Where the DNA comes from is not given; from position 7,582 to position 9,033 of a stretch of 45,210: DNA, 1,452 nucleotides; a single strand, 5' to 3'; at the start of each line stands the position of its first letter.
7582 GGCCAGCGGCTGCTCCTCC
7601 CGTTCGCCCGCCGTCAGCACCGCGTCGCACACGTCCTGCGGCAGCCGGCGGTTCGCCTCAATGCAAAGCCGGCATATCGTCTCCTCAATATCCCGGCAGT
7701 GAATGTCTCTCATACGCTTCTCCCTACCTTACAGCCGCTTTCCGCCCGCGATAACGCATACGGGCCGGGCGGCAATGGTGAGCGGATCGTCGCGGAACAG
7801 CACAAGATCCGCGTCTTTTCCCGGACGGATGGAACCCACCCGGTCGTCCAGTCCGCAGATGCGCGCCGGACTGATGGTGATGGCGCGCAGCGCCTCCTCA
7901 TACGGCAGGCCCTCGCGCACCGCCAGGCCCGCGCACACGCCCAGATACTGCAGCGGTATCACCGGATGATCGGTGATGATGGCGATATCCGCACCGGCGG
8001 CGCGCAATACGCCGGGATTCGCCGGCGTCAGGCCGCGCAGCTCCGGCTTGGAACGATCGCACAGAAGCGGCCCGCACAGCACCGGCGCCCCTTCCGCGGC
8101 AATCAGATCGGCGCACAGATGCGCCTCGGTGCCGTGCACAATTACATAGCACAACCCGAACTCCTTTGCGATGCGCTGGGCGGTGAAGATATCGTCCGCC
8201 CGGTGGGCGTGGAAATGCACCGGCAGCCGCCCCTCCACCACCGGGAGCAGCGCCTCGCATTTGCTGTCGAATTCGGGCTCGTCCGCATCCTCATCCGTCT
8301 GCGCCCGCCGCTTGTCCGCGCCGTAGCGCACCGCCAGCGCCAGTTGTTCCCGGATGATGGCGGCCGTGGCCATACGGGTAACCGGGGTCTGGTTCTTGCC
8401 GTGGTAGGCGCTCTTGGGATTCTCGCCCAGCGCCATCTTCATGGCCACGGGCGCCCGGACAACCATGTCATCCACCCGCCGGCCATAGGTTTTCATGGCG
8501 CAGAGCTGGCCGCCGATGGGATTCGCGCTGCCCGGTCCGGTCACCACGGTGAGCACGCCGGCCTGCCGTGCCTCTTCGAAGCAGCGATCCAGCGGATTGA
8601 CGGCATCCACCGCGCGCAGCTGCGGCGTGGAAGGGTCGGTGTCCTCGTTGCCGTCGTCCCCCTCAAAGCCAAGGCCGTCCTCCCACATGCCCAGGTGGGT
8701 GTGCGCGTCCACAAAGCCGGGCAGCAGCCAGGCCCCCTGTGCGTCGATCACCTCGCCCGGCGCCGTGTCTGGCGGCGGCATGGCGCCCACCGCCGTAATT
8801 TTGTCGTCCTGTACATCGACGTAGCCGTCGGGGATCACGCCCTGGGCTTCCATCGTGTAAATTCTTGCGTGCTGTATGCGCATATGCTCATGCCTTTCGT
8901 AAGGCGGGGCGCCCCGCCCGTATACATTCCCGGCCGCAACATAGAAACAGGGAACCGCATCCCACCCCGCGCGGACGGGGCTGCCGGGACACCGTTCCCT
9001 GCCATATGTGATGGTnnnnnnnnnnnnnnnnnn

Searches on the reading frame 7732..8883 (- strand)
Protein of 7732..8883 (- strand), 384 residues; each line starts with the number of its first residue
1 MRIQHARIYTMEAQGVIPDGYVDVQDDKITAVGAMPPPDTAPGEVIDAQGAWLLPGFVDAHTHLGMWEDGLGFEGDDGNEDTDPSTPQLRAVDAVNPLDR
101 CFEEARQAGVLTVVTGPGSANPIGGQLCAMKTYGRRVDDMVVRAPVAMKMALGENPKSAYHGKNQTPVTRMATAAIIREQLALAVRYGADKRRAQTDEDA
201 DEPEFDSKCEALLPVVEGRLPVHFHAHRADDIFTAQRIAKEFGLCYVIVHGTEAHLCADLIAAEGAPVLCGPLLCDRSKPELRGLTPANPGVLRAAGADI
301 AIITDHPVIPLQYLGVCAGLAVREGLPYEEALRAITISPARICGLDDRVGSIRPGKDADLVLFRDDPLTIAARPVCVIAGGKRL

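Call 52: find_encoding_contigs(protein=window:7732-8883:-, flank=10000, max_places=1)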
Protein window:7732-8883:- (384 aa): 6 contigs read that carry it; 1 place shown.
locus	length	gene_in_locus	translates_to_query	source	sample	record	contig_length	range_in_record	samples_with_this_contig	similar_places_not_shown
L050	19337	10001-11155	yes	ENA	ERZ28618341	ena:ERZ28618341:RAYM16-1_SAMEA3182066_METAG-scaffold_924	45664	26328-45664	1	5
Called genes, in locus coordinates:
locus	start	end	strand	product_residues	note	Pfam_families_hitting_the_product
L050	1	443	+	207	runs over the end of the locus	PF00753:Lactamase_B, PF23023:Anti-Pycsar_Apyc1 (faint), PF12706:Lactamase_B_2 (weak)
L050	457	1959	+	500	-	PF04055:Radical_SAM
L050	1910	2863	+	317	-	PF00485:PRK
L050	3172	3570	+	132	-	PF13248:Zn_ribbon_3 (weak), PF12773:DZR (weak), PF13240:Zn_Ribbon_1 (weak)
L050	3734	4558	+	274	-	PF01048:PNP_UDP_1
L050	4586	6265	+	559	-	PF01554:MatE, PF03023:MurJ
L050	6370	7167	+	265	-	PF03819:MazG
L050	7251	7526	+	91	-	PF00216:Bac_DNA_binding, PF18291:HU-HIG (weak)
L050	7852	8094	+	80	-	PF01479:S4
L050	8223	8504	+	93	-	PF07873:YabP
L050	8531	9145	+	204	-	PF09578:Spore_YabQ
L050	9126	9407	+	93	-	PF04977:DivIC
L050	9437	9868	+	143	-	PF00575:S1, PF23459:S1_RRP5 (weak)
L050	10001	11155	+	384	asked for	PF07969:Amidohydro_3 (weak), PF01979:Amidohydro_1, PF07969:Amidohydro_3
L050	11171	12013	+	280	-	PF05681:Fumerase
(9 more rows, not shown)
